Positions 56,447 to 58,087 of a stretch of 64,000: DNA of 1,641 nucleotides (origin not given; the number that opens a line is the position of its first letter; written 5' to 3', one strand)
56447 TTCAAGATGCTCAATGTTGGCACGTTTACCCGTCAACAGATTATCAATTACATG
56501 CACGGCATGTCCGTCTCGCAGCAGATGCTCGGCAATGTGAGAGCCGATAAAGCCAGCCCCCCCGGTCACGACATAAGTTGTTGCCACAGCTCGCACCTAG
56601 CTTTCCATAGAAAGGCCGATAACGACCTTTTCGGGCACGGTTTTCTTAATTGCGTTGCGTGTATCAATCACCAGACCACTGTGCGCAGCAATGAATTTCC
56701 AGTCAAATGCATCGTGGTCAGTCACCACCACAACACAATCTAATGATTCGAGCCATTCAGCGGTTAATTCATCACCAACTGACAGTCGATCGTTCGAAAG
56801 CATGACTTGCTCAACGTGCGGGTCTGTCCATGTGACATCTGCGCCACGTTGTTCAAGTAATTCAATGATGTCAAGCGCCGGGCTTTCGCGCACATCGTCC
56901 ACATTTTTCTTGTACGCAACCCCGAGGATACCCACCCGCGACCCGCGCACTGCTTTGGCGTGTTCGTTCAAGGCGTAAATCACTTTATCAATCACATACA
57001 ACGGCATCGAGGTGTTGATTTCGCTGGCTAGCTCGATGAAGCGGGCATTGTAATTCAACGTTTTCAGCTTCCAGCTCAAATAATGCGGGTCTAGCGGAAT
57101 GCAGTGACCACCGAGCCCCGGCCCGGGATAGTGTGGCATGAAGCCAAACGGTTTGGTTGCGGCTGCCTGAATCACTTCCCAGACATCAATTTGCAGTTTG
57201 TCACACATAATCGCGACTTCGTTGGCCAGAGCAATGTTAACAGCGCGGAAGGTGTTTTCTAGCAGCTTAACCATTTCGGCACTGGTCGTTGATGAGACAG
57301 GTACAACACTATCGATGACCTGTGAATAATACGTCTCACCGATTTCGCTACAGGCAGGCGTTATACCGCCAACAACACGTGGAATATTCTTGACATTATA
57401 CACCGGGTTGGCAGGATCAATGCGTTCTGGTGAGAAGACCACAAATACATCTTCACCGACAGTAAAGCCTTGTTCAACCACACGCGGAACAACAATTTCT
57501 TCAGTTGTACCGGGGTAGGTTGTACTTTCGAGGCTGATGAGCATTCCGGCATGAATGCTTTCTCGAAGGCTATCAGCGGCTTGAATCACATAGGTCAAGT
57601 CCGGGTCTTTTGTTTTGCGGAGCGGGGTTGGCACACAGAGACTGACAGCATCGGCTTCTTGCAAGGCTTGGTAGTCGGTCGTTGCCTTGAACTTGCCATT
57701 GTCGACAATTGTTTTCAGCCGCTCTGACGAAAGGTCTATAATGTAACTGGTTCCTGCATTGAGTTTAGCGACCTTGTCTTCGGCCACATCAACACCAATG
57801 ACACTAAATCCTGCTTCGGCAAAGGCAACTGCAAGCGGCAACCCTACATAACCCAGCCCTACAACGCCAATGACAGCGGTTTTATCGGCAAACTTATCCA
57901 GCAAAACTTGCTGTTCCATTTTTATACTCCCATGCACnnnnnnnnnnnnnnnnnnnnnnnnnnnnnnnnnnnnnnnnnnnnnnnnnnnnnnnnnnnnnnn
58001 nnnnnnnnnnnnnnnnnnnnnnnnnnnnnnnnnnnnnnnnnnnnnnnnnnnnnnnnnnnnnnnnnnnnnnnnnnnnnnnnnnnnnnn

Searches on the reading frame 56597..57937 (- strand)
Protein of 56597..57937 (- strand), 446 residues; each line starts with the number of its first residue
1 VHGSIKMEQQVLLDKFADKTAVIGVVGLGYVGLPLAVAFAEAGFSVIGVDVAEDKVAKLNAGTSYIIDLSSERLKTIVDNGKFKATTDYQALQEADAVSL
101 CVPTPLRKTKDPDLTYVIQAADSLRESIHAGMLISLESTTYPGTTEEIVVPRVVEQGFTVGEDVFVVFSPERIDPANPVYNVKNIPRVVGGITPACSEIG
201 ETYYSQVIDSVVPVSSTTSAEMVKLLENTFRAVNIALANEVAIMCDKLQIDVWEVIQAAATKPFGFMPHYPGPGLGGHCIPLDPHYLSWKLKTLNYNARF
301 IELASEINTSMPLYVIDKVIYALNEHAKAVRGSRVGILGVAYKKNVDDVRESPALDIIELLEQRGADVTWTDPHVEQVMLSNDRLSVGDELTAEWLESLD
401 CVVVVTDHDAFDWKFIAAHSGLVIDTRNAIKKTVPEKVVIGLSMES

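Call 58: search_protein_families(library=pfam, proteins=[window:56597-57937:-], max_evalue=0.00001)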
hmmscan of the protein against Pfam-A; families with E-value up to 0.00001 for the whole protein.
window:56597-57937:- (446 aa): 5 families
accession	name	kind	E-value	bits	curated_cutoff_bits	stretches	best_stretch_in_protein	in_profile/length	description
PF03721.20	UDPG_MGDP_dh_N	-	1.6e-46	158.7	27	1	23-198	3-181/187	UDP-glucose/GDP-mannose dehydrogenase family, NAD binding domain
PF00984.24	UDPG_MGDP_dh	-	4.6e-33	113.6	25.4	1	219-309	2-93/94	UDP-glucose/GDP-mannose dehydrogenase family, central domain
PF03720.21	UDPG_MGDP_dh_C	-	4.4e-25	88.5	30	1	336-431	1-102/103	UDP-glucose/GDP-mannose dehydrogenase family, UDP binding domain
PF03446.21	NAD_binding_2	-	1.8e-09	38.3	21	1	23-148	2-103/161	NAD binding domain of 6-phosphogluconate dehydrogenase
PF02737.24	3HCDH_N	-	8.9e-06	26.2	22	0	23-99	2-83/180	3-hydroxyacyl-CoA dehydrogenase, NAD binding domain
